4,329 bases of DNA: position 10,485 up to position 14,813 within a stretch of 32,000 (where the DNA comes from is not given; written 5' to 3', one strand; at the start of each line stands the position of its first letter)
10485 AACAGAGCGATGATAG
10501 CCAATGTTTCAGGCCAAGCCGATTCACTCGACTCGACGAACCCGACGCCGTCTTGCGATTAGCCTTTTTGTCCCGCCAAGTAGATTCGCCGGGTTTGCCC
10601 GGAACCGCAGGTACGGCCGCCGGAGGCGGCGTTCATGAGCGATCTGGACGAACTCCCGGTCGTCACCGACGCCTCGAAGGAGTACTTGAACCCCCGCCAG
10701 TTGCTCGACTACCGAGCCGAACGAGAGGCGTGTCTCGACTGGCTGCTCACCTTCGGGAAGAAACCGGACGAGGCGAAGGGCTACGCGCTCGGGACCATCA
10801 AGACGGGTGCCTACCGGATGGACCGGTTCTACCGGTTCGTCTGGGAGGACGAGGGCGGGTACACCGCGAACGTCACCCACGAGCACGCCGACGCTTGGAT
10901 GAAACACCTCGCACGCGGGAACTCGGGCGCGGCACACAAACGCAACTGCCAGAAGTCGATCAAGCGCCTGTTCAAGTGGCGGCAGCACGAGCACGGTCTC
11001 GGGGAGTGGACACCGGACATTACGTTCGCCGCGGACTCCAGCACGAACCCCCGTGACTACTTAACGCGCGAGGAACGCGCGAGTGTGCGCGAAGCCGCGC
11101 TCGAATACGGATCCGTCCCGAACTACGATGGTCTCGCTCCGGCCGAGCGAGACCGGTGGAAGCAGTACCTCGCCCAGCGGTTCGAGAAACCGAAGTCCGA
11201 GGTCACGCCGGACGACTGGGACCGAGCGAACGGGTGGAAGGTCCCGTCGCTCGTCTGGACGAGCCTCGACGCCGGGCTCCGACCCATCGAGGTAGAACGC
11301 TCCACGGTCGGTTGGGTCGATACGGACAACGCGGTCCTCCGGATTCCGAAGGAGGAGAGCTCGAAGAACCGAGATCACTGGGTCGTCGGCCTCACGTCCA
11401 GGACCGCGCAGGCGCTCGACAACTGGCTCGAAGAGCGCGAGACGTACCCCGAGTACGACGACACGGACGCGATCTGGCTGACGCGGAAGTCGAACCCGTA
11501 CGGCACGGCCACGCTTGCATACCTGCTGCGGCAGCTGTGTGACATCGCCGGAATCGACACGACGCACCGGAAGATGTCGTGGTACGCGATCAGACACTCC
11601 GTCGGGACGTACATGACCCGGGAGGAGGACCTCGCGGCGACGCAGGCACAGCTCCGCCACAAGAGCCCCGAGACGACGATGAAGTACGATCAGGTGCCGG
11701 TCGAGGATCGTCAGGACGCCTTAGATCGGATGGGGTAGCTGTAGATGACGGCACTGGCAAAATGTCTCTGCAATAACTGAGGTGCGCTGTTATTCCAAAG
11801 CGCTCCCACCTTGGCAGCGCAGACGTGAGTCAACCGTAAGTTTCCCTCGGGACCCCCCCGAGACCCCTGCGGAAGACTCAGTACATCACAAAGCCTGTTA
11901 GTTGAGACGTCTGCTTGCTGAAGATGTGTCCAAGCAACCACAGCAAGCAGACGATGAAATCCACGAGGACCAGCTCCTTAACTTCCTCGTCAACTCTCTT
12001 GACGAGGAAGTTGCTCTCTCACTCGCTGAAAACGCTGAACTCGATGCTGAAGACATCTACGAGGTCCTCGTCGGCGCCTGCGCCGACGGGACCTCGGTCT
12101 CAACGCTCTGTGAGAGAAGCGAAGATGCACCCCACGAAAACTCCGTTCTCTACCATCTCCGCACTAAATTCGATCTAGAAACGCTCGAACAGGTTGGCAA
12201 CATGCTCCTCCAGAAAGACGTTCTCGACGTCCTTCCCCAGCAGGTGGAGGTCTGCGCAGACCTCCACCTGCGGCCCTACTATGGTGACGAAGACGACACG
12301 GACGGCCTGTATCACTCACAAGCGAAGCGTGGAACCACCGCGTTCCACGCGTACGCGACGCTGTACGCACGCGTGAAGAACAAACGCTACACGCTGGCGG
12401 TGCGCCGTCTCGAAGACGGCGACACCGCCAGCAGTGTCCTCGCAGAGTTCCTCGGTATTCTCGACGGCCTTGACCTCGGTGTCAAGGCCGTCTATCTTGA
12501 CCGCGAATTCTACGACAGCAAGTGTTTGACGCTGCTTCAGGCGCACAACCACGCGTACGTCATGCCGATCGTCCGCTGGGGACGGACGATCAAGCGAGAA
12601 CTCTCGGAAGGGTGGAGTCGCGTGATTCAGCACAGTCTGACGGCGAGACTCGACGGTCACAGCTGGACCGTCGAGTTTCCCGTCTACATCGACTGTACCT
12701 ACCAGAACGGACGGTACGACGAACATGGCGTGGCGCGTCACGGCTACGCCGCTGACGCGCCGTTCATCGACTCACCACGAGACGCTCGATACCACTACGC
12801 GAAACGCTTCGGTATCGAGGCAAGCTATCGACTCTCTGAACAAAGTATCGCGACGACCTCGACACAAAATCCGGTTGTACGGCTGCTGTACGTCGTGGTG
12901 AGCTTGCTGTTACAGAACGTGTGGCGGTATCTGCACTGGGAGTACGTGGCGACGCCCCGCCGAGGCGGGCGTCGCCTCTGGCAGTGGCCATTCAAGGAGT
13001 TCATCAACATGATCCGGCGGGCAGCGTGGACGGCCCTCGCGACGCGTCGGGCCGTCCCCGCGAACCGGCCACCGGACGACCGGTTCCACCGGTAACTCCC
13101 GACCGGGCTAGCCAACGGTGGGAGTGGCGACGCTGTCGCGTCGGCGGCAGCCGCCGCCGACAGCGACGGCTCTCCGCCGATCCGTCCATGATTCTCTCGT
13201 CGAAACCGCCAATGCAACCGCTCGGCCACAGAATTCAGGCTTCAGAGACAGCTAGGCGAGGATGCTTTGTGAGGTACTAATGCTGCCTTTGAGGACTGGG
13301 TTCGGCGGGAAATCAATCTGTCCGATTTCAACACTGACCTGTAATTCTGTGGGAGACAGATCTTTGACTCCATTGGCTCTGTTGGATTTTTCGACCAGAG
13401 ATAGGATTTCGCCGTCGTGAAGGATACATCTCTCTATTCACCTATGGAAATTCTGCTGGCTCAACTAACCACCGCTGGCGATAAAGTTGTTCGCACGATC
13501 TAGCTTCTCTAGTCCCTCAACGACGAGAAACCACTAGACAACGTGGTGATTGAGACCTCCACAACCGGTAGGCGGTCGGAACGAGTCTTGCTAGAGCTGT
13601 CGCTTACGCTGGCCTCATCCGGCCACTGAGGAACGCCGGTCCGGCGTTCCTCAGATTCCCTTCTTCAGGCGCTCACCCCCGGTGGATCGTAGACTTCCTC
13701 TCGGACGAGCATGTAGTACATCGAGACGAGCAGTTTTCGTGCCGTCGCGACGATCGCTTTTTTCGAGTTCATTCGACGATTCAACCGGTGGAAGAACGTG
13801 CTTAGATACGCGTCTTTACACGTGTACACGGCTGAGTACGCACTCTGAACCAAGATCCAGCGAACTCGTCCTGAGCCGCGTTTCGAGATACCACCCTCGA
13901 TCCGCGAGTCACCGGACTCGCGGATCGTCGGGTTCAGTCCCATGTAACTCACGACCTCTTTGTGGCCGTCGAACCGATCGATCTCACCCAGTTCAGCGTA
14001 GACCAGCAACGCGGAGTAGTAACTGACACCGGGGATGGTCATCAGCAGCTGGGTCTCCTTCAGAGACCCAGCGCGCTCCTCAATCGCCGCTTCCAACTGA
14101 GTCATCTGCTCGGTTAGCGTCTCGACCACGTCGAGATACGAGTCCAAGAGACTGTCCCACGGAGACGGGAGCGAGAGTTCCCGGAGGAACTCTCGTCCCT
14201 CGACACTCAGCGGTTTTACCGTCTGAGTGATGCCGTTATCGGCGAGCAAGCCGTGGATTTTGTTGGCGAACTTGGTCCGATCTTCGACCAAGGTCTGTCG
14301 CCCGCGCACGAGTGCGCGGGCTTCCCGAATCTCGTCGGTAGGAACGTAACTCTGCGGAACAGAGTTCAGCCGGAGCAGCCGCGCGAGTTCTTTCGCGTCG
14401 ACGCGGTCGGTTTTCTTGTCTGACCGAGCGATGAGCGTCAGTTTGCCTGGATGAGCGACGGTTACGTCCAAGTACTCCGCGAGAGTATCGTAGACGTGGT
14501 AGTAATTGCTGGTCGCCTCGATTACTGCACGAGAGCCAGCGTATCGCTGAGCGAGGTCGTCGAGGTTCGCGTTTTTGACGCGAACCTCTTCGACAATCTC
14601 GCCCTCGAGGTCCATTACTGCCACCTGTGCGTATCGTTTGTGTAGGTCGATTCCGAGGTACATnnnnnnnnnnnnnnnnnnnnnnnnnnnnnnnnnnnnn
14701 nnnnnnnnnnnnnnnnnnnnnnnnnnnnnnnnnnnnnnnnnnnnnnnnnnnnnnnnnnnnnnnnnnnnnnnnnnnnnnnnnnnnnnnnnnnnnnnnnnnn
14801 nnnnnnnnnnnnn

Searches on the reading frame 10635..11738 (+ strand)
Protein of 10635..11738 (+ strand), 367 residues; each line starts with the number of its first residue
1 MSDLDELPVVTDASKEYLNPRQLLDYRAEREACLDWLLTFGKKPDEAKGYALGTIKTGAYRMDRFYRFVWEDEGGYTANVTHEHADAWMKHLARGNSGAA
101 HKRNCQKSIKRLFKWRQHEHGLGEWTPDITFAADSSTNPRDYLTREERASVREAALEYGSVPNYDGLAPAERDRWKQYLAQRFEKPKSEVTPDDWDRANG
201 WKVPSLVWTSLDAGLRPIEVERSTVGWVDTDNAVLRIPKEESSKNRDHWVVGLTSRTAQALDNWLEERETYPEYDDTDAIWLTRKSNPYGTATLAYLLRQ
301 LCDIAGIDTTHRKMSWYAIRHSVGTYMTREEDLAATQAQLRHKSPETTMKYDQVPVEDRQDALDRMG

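Call 38: search_protein_families(library=pfam, proteins=[window:10635-11738:+], max_evalue=0.001)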
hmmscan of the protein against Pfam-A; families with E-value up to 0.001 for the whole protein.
window:10635-11738:+ (367 aa): 1 family
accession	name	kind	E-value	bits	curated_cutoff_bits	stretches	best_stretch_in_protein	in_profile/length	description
PF00589.27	Phage_integrase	-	7.2e-15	55.6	27.1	1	211-354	32-168/172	Phage integrase family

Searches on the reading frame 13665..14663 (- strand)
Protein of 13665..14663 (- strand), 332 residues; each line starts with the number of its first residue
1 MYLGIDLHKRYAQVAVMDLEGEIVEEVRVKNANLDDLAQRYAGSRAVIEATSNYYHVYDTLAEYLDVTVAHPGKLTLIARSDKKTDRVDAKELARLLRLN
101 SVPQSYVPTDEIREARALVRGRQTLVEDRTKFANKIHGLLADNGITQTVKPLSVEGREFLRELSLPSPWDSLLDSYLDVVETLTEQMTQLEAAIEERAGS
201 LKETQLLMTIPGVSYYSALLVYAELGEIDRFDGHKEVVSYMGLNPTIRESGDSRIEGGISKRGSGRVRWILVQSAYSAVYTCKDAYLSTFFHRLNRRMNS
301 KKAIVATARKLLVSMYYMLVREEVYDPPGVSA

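Call 39: search_protein_families(library=pfam, proteins=[window:13665-14663:-], max_evalue=0.001)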
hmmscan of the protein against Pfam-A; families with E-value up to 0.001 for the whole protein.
window:13665-14663:- (332 aa): 2 families
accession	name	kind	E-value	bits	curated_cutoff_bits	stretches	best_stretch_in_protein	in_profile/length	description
PF02371.22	Transposase_20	-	2.2e-20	73.3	21.3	1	205-287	2-82/87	Transposase IS116/IS110/IS902 family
PF01548.23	DEDD_Tnp_IS110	-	1.8e-18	67.2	29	1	3-141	1-151/155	Transposase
